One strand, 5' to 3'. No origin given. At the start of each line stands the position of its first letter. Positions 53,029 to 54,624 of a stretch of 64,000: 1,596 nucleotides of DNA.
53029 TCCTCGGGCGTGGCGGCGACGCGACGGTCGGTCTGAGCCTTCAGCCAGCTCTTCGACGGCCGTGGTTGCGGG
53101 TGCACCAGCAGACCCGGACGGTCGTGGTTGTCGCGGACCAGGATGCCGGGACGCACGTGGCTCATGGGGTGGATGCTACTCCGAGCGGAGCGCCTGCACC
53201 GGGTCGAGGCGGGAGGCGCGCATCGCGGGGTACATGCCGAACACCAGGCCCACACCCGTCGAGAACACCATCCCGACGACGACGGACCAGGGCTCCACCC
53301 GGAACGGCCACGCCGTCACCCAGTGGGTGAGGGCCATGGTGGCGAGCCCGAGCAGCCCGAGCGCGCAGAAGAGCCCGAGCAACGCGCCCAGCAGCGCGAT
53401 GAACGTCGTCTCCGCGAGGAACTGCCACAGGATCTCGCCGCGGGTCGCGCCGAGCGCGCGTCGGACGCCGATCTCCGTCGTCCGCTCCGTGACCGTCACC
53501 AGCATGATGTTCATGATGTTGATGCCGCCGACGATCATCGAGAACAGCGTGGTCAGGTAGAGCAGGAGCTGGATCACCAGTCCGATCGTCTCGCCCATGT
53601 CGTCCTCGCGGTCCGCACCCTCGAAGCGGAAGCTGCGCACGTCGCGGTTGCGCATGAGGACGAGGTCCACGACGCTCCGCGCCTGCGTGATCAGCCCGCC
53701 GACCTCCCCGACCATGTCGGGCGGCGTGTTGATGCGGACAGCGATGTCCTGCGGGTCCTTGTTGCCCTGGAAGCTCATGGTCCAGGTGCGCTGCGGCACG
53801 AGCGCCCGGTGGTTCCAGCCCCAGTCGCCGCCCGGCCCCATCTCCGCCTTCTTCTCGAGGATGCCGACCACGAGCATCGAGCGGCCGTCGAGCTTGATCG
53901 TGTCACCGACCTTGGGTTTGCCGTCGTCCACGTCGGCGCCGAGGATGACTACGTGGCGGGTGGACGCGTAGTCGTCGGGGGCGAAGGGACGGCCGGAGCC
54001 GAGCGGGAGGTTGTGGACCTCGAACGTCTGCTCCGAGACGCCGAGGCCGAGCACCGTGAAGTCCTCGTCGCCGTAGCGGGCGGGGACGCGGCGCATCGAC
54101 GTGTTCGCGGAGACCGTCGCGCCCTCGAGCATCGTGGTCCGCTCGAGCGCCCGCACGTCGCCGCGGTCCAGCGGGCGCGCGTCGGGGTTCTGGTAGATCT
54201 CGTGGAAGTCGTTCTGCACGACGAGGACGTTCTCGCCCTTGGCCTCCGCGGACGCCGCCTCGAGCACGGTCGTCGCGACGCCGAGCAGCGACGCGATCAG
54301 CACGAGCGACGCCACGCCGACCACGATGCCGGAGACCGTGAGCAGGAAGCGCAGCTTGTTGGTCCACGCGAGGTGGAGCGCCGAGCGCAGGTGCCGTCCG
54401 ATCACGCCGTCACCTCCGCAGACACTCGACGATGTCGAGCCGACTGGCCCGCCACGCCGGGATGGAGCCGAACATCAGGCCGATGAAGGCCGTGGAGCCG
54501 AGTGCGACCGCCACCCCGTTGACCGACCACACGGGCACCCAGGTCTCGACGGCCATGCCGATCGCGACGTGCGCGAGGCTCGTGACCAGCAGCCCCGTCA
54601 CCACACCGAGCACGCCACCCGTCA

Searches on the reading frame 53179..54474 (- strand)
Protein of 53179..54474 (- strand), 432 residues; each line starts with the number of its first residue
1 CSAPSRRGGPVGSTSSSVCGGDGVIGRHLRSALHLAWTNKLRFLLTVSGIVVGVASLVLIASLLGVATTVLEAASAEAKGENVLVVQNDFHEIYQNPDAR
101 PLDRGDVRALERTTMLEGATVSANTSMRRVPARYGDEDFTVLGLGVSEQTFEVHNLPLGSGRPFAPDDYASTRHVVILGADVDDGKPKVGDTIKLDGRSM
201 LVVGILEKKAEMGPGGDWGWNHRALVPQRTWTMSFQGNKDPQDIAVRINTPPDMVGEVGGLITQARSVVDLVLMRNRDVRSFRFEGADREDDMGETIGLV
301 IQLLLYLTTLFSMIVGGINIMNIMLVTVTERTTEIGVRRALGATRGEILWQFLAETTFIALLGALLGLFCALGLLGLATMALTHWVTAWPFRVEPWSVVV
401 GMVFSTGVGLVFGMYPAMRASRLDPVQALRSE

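Call 89: search_protein_families(library=pfam, proteins=[window:53179-54474:-], max_evalue=0.0001)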
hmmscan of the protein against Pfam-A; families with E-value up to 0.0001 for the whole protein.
window:53179-54474:- (432 aa): 2 families
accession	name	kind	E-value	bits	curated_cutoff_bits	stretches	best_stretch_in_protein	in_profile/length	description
PF12704.14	MacB_PCD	-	1.9e-26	94.1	27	1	44-251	2-194/207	MacB-like periplasmic core domain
PF02687.27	FtsX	-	3.4e-21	76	25.5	1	309-425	4-120/120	FtsX-like permease C-terminal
